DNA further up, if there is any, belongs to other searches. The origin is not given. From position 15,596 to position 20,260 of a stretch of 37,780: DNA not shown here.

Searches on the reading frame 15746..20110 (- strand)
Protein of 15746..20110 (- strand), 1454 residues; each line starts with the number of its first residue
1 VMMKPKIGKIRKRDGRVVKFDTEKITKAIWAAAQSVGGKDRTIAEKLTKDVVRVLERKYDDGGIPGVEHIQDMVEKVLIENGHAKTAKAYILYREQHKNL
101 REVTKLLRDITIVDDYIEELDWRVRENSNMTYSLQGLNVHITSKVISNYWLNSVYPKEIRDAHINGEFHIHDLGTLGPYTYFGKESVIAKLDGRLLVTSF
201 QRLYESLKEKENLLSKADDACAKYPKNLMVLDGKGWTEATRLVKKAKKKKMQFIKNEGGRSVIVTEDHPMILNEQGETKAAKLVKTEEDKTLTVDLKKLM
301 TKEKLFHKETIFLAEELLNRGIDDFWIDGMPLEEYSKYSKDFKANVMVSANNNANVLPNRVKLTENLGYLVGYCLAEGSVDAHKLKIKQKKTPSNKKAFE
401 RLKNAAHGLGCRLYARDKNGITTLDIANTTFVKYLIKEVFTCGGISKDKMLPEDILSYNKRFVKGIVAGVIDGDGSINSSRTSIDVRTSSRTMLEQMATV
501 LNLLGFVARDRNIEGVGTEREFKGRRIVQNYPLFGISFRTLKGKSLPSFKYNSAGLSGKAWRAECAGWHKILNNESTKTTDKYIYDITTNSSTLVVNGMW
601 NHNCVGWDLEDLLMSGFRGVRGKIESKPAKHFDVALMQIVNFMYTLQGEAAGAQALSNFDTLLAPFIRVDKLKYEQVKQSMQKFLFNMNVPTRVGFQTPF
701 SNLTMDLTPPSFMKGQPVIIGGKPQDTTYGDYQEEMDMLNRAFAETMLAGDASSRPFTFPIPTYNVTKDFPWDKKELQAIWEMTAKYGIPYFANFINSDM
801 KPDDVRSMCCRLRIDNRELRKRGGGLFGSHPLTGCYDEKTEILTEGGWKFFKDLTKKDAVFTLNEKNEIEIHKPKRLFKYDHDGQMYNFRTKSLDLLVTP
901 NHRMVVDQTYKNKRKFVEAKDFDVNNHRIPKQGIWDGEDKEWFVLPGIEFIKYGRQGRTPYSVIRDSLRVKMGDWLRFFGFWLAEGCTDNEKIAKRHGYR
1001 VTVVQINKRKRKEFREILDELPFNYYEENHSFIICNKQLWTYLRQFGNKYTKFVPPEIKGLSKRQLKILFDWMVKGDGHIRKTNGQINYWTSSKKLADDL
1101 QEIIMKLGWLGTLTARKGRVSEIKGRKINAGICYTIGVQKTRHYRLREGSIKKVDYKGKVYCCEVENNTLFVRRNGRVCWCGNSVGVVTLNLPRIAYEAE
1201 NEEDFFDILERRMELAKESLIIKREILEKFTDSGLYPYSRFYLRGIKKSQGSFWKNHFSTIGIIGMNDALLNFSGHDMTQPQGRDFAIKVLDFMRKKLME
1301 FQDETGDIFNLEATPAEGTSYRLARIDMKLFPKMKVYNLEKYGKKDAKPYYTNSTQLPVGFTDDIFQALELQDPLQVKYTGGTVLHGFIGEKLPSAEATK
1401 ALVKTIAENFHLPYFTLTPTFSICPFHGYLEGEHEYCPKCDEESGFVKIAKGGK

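Call 14: search_protein_families(library=pfam, proteins=[window:15746-20110:-], max_evalue=0.01)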
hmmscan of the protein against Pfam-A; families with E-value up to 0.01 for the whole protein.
window:15746-20110:- (1454 aa): 4 families
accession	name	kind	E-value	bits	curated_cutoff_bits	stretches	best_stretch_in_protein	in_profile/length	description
PF13597.11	NRDD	-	5e-173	577.2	26.2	3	1159-1444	260-531/562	Anaerobic ribonucleoside-triphosphate reductase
PF03477.21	ATP-cone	-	4.5e-24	85.2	25.8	1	9-98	2-87/88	ATP cone domain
PF14528.11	LAGLIDADG_3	-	3.7e-19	69.2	22.5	2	1075-1119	12-61/82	LAGLIDADG-like domain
PF14890.11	Intein_splicing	-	8.2e-15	55.4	35.8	2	227-603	37-155/155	Intein splicing domain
